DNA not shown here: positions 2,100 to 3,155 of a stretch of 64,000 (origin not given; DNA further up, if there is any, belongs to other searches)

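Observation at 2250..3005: Sir2-family deacylase translationally coupled inside a Bat/vWA aerotolerance operon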

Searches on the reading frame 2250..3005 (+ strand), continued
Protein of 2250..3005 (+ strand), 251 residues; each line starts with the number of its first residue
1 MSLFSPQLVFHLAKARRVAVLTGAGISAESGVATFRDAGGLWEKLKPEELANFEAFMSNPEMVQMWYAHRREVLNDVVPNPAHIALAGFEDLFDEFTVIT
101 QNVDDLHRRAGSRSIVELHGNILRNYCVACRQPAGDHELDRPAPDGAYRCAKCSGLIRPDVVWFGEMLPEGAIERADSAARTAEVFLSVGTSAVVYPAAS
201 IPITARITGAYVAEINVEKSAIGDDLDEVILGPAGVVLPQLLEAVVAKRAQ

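Call 44: find_encoding_contigs(protein=P0003, flank=7000, max_places=1)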
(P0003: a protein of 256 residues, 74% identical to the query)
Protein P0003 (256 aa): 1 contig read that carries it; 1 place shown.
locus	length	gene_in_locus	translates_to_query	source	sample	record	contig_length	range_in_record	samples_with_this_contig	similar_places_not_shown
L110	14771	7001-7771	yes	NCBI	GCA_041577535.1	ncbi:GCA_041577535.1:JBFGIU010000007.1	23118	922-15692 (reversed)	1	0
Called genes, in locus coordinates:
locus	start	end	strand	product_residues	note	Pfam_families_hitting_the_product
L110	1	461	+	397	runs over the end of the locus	-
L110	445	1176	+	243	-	PF00702:Hydrolase, PF13419:HAD_2, PF13242:Hydrolase_like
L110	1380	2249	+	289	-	-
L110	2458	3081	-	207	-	PF01694:Rhomboid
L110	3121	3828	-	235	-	PF13507:GATase_5, PF07685:GATase_3, PF01965:DJ-1_PfpI (weak)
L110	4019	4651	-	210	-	PF04264:YceI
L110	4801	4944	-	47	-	-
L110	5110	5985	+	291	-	PF01882:DUF58, PF13519:VWA_2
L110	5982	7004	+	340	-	PF14316:DUF4381 (faint)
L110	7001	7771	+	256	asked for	PF02146:SIR2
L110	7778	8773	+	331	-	PF07584:BatA, PF00092:VWA, PF13519:VWA_2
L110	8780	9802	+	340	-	PF07584:BatA (faint), PF00092:VWA, PF13519:VWA_2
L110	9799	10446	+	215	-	PF00515:TPR_1 (faint), PF07719:TPR_2 (faint), PF13374:TPR_10 (faint), PF13432:TPR_16 (faint), PF13424:TPR_12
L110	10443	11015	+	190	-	-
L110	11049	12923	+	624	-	PF13584:BatD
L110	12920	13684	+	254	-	PF07719:TPR_2 (faint), PF13181:TPR_8 (faint), PF13432:TPR_16, PF13414:TPR_11 (weak), PF00515:TPR_1 (weak), PF06347:SH3_4 (weak)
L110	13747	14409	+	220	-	PF00265:TK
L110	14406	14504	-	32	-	-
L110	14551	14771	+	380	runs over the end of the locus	?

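Call 45: find_encoding_contigs(protein=P0009, flank=7000, max_places=2)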
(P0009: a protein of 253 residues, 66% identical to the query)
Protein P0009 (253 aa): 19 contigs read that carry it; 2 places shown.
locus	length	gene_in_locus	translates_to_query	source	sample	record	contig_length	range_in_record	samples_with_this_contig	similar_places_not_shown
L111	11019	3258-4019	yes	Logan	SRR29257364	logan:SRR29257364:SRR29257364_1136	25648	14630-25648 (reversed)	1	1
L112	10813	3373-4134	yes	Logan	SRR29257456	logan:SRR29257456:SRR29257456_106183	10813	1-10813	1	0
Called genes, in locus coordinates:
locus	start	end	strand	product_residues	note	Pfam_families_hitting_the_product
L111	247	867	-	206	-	PF04264:YceI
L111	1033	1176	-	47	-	-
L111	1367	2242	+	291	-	PF01882:DUF58, PF13519:VWA_2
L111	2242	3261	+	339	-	-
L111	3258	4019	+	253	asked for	PF02146:SIR2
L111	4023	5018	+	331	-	PF07584:BatA, PF00092:VWA, PF13519:VWA_2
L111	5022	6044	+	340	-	PF07584:BatA (weak), PF00092:VWA, PF13519:VWA_2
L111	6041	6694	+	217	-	PF00515:TPR_1 (faint), PF07719:TPR_2 (faint), PF13181:TPR_8 (faint), PF13424:TPR_12, PF13432:TPR_16 (weak)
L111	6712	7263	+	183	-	-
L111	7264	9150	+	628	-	PF13584:BatD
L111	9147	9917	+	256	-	PF07719:TPR_2 (faint), PF13414:TPR_11 (weak), PF13432:TPR_16 (weak), PF06347:SH3_4 (weak)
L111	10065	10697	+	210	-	PF00265:TK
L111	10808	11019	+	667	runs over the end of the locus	PF05496:RuvB_N (faint), PF13177:DNA_pol3_delta2, PF00004:AAA, PF07728:AAA_5 (faint), PF22608:DNAX_ATPase_lid, PF12169:DNA_pol3_gamma3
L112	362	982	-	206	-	PF04264:YceI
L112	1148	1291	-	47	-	-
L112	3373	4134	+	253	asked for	PF02146:SIR2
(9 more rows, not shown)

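Call 57: search_protein_families(library=padloc, proteins=[window:2250-3005:+], max_evalue=0.001)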
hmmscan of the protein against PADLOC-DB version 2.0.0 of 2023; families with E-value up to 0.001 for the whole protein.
window:2250-3005:+ (251 aa): 0 families

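Call 60: list_cluster_members(proteins=[P0096, P0088, P0114, P0085, P0071])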
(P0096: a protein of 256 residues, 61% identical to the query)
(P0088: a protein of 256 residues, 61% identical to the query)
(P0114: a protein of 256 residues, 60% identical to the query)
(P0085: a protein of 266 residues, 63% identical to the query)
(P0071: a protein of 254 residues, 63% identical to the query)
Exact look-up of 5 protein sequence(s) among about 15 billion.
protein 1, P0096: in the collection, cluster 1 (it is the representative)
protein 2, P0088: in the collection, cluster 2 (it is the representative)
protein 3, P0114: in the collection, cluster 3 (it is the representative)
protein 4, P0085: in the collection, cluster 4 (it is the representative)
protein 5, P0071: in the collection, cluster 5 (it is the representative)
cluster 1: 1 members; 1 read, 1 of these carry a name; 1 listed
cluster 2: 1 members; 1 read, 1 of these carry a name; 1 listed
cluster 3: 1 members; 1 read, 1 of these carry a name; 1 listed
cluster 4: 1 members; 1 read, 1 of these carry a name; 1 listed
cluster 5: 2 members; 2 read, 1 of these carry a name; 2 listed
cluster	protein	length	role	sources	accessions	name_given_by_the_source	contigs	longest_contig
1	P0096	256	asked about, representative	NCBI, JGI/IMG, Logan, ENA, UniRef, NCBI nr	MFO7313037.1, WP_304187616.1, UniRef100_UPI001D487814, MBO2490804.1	SIR2 family NAD-dependent protein deacylase [Rhodothermus marinus] | SIR2 family NAD-dependent protein deacylase n=1 Tax=Rhodothermus marinus TaxID=29549 ... | NAD-dependent deacylase [Rhodothermus marinus]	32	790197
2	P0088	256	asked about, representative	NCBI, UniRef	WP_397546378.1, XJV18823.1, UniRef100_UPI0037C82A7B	SIR2 family NAD-dependent protein deacylase [Rhodothermus marinus] | SIR2 family NAD-dependent protein deacylase n=1 Tax=Rhodothermus marinus TaxID=29549 ...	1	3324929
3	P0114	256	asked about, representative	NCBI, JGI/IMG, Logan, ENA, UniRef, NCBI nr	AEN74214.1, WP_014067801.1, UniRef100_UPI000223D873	NAD-dependent deacetylase [Rhodothermus marinus SG0.5JP17-172] | SIR2 family NAD-dependent protein deacylase n=1 Tax=Rhodothermus marinus TaxID=29549 ... | NAD-dependent deacylase [Rhodothermus marinus]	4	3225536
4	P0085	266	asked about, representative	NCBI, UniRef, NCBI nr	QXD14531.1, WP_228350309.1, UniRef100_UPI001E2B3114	NAD-dependent deacylase [Rhodocaloribacter litoris] | SIR2 family NAD-dependent protein deacylase n=1 Tax=Rhodocaloribacter litoris ...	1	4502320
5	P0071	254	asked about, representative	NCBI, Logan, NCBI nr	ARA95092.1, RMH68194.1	MAG: NAD-dependent deacylase [Bacteroidetes bacterium] | NAD-dependent deacylase [Rhodothermaceae bacterium RA]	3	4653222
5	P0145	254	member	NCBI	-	-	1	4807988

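Call 61: find_encoding_contigs(protein=P0088, flank=8000, max_places=1)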
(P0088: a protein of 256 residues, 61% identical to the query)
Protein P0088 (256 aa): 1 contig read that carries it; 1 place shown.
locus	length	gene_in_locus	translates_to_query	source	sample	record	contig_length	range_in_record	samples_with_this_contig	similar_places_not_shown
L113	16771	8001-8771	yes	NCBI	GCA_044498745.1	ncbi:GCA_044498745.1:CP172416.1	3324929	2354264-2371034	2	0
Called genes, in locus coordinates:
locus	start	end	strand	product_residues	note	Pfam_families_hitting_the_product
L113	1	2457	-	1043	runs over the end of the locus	PF14870:PSII_BNR (faint), PF25852:DUF6242_C (faint), PF02012:BNR (faint), PF13088:BNR_2 (faint), PF15902:Sortilin-Vps10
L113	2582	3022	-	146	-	PF03100:CcmE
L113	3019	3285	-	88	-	PF20077:CcmD_alt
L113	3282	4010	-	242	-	PF01578:Cytochrom_C_asm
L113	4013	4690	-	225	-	PF03379:CcmB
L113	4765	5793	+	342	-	PF03747:ADP_ribosyl_GH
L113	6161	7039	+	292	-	PF01882:DUF58, PF13519:VWA_2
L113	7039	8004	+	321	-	-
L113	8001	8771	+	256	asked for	PF02146:SIR2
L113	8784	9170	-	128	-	-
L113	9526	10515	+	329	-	PF07584:BatA, PF05762:VWA_CoxE, PF01882:DUF58, PF00092:VWA, PF06707:DUF1194 (faint), PF13519:VWA_2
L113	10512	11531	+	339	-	PF00092:VWA, PF13519:VWA_2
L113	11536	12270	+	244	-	PF13432:TPR_16 (faint), PF00515:TPR_1 (faint), PF07719:TPR_2 (faint), PF13181:TPR_8 (faint), PF13428:TPR_14 (faint), PF14559:TPR_19 (faint), PF13424:TPR_12 (weak)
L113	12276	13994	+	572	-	PF13584:BatD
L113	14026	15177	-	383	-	PF01261:AP_endonuc_2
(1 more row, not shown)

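Call 62: find_encoding_contigs(protein=P0114, flank=8000, max_places=1)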
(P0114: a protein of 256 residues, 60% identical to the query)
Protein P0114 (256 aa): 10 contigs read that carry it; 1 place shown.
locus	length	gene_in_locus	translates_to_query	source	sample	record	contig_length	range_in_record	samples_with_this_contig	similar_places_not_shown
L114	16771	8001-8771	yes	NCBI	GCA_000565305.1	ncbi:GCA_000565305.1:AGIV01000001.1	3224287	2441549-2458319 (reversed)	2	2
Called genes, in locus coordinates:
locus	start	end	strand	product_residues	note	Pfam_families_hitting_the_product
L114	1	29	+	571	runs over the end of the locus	PF00795:CN_hydrolase, PF02540:NAD_synthase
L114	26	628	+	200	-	PF01330:RuvA_N, PF14520:HHH_5, PF07499:RuvA_C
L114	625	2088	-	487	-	PF17152:CHASE8, PF00672:HAMP, PF00512:HisKA, PF02518:HATPase_c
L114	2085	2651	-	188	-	PF13689:DUF4154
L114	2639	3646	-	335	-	PF13557:Phenol_MetA_deg (faint)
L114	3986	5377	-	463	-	PF00593:TonB_dep_Rec_b-barrel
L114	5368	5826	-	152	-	-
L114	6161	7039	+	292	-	PF01882:DUF58, PF13519:VWA_2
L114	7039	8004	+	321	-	-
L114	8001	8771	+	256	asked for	PF02146:SIR2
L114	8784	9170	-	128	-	-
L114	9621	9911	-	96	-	PF01106:NifU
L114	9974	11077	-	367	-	PF01883:FeS_assembly_P, PF00142:Fer4_NifH (faint), PF02374:ArsA_ATPase (weak), PF09140:MipZ, PF10609:ParA, PF13614:AAA_31, PF01656:CbiA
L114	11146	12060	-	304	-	PF02541:Ppx-GppA, PF08841:DDR (weak)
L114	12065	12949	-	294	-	PF06325:PrmA, PF02475:TRM5-TYW2_MTfase (weak), PF05175:MTS, PF13489:Methyltransf_23, PF12847:Methyltransf_18 (weak), PF13847:Methyltransf_31, PF08241:Methyltransf_11 (weak), PF13649:Methyltransf_25, +1 more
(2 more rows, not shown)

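Call 63: find_encoding_contigs(protein=P0100, flank=5000, max_places=1)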
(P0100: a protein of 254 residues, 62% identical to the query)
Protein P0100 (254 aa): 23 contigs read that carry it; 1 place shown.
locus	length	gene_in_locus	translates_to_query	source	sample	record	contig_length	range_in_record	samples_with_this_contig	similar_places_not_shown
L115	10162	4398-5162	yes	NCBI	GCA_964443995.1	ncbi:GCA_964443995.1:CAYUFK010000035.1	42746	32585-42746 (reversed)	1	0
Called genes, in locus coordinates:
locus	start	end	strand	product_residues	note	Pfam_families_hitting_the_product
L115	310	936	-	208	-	PF01694:Rhomboid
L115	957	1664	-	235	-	PF13507:GATase_5, PF07685:GATase_3, PF01965:DJ-1_PfpI (weak)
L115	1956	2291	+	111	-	-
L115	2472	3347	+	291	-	PF01882:DUF58, PF05762:VWA_CoxE (weak), PF13519:VWA_2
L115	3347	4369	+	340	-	-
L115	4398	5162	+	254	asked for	PF02146:SIR2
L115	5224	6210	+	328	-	PF07584:BatA, PF00092:VWA, PF13519:VWA_2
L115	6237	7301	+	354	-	PF07584:BatA (weak), PF00092:VWA, PF13519:VWA_2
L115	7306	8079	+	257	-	PF00515:TPR_1 (faint), PF07719:TPR_2 (faint), PF13428:TPR_14 (faint), PF13432:TPR_16 (faint), PF13181:TPR_8 (faint), PF13414:TPR_11 (faint), PF13424:TPR_12 (weak)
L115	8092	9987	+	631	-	PF13584:BatD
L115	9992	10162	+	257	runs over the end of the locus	PF00515:TPR_1 (faint), PF07719:TPR_2 (faint), PF13414:TPR_11 (faint)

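Call 64: find_encoding_contigs(protein=P0040, flank=5000, max_places=1)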
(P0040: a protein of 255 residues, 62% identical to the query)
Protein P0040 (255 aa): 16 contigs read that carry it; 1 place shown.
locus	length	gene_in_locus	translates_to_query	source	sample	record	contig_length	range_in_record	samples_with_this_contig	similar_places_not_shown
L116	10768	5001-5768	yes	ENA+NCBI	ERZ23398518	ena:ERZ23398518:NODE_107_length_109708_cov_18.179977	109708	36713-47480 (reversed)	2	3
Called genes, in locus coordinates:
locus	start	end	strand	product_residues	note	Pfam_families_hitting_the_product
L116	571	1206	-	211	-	PF01694:Rhomboid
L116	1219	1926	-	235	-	PF13507:GATase_5, PF01965:DJ-1_PfpI, PF07685:GATase_3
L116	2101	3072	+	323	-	PF00248:Aldo_ket_red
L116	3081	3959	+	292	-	PF01882:DUF58, PF13519:VWA_2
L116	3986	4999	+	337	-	-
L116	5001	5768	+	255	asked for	PF02146:SIR2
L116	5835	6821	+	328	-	PF07584:BatA, PF00092:VWA, PF13519:VWA_2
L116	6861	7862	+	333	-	PF00092:VWA, PF13519:VWA_2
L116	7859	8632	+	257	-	PF00515:TPR_1 (faint), PF07719:TPR_2 (faint)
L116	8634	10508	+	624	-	PF13584:BatD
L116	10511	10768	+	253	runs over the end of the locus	PF13424:TPR_12 (faint), PF07719:TPR_2 (faint), PF13428:TPR_14 (faint), PF13432:TPR_16, PF13414:TPR_11 (weak), PF00515:TPR_1 (weak), PF06347:SH3_4 (weak)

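Call 65: find_encoding_contigs(protein=P0036, flank=5000, max_places=1)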
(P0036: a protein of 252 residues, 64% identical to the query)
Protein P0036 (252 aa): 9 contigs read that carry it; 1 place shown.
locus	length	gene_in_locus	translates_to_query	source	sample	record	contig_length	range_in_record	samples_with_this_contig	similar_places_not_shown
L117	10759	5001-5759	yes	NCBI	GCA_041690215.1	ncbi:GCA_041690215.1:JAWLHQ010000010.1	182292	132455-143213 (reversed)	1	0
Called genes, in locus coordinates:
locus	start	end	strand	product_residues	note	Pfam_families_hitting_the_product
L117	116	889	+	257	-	PF00106:adh_short, PF08659:KR, PF13561:adh_short_C2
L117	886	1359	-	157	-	PF02580:Tyr_Deacylase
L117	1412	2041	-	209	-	PF01694:Rhomboid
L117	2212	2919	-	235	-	PF13507:GATase_5, PF01965:DJ-1_PfpI, PF07685:GATase_3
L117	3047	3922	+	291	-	PF01882:DUF58, PF05762:VWA_CoxE (weak), PF13519:VWA_2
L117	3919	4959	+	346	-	-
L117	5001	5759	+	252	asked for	PF02146:SIR2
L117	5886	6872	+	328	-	PF07584:BatA, PF01882:DUF58 (weak), PF00092:VWA, PF13519:VWA_2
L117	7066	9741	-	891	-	PF00133:tRNA-synt_1, PF09334:tRNA-synt_1g (faint), PF13603:tRNA-synt_1_2, PF08264:Anticodon_1, PF10458:Val_tRNA-synt_C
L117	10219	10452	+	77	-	-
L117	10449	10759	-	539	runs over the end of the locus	-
